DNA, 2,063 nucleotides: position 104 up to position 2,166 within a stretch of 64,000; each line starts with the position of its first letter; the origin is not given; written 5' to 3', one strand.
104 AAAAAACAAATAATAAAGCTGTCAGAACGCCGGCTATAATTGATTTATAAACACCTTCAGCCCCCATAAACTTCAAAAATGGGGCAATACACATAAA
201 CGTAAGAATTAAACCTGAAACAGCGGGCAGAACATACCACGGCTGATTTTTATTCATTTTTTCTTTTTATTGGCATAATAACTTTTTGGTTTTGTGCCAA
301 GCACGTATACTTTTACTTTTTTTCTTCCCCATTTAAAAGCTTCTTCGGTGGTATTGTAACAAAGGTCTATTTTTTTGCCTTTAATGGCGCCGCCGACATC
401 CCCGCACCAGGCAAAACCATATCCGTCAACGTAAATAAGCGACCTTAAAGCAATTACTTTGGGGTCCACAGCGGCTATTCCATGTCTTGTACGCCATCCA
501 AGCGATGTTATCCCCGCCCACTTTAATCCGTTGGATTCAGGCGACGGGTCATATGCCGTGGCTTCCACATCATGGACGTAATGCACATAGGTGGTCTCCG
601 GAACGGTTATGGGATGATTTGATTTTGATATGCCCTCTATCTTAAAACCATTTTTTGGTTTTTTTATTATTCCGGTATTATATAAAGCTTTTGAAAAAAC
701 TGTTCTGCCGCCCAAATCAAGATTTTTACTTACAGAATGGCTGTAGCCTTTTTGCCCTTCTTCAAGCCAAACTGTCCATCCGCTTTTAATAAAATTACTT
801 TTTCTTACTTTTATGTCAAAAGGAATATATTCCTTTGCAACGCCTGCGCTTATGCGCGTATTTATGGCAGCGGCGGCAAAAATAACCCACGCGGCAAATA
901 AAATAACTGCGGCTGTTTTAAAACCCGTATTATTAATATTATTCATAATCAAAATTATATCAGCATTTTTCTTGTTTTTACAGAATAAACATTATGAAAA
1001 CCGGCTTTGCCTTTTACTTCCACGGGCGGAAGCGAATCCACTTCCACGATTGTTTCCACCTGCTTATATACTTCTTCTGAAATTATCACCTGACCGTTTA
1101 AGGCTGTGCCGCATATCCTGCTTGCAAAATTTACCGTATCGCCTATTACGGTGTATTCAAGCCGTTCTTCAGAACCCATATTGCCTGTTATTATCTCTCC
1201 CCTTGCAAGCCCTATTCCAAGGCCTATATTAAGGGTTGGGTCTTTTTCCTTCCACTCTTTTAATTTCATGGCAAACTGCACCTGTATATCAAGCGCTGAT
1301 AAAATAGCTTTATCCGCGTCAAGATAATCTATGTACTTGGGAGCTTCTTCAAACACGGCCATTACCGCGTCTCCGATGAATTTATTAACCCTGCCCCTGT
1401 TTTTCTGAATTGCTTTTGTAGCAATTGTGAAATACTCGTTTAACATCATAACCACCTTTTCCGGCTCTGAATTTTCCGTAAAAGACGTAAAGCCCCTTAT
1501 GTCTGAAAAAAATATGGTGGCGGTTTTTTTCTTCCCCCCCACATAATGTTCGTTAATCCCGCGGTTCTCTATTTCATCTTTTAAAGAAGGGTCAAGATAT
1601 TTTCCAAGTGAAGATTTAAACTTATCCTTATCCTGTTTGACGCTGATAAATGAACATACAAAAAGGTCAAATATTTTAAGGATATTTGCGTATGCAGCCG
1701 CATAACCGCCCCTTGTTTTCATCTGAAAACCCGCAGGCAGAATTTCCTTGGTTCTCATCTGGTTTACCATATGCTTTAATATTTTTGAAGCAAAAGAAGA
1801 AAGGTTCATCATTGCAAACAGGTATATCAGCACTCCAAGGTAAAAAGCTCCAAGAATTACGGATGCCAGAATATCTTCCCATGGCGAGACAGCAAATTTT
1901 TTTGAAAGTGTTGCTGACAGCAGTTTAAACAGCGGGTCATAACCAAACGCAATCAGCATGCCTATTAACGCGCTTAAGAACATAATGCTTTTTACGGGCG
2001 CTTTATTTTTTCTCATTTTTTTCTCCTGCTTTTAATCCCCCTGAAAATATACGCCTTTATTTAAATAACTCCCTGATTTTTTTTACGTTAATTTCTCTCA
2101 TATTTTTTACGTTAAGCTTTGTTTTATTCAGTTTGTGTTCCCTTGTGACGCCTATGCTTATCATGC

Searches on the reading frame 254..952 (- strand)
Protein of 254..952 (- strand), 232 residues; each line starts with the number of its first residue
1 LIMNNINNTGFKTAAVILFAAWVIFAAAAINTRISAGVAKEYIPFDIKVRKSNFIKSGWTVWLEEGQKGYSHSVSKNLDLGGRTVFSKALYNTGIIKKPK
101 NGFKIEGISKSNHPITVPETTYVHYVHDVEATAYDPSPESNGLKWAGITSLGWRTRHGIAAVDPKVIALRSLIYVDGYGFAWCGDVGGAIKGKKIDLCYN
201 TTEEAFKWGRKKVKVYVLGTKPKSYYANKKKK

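Call 20: search_protein_families(library=pfam, proteins=[window:254-952:-])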
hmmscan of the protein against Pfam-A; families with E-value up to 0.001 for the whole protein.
window:254-952:- (232 aa): 1 family
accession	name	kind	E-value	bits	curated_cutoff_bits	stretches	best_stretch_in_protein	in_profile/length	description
PF06725.17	3D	-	3.4e-15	56.4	23.8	1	161-218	4-71/72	3D domain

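Call 31: find_encoding_contigs(protein=window:254-952:-, flank=10000, max_places=4)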
Protein window:254-952:- (232 aa): no gene with exactly this product is on record in the collection.

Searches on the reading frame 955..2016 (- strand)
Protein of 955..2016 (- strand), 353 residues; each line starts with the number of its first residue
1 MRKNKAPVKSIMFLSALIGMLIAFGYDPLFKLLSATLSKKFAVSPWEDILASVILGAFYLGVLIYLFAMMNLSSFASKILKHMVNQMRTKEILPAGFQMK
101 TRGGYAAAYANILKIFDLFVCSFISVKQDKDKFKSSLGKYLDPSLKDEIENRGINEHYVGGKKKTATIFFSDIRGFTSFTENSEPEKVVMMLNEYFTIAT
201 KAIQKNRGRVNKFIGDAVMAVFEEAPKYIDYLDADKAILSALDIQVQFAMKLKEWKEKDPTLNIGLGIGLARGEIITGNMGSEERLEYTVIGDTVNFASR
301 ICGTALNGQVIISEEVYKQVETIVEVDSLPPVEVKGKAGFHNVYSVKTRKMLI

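Call 20: search_protein_families(library=pfam, proteins=[window:955-2016:-])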
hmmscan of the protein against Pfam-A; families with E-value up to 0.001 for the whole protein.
window:955-2016:- (353 aa): 1 family
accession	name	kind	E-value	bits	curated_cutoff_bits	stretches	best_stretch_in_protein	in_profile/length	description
PF00211.25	Guanylate_cyc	-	4.5e-27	95.3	21.9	1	163-339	6-175/183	Adenylate and Guanylate cyclase catalytic domain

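Call 55: find_encoding_contigs(protein=window:955-2016:-, flank=10000, max_places=4)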
Protein window:955-2016:- (353 aa): 2 contigs read that carry it; 2 places shown.
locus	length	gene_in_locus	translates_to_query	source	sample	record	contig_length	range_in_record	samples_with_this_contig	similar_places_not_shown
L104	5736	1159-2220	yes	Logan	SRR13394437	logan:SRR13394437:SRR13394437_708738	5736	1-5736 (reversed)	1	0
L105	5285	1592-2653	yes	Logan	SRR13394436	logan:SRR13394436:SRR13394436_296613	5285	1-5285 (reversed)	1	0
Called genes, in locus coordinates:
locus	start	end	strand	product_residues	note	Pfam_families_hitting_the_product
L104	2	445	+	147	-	?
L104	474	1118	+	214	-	PF00702:Hydrolase, PF13419:HAD_2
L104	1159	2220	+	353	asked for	PF00211:Guanylate_cyc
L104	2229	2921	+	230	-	PF06725:3D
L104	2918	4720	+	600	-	-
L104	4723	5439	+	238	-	PF00535:Glycos_transf_2, PF10111:Glyco_tranf_2_2 (faint), PF13641:Glyco_tranf_2_3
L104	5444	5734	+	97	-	?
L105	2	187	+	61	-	?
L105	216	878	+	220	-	PF00027:cNMP_binding, PF13545:HTH_Crp_2, PF00325:Crp (weak)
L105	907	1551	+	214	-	PF00702:Hydrolase, PF13419:HAD_2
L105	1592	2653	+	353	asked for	PF00211:Guanylate_cyc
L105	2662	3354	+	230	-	PF06725:3D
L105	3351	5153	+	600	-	-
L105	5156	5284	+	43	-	?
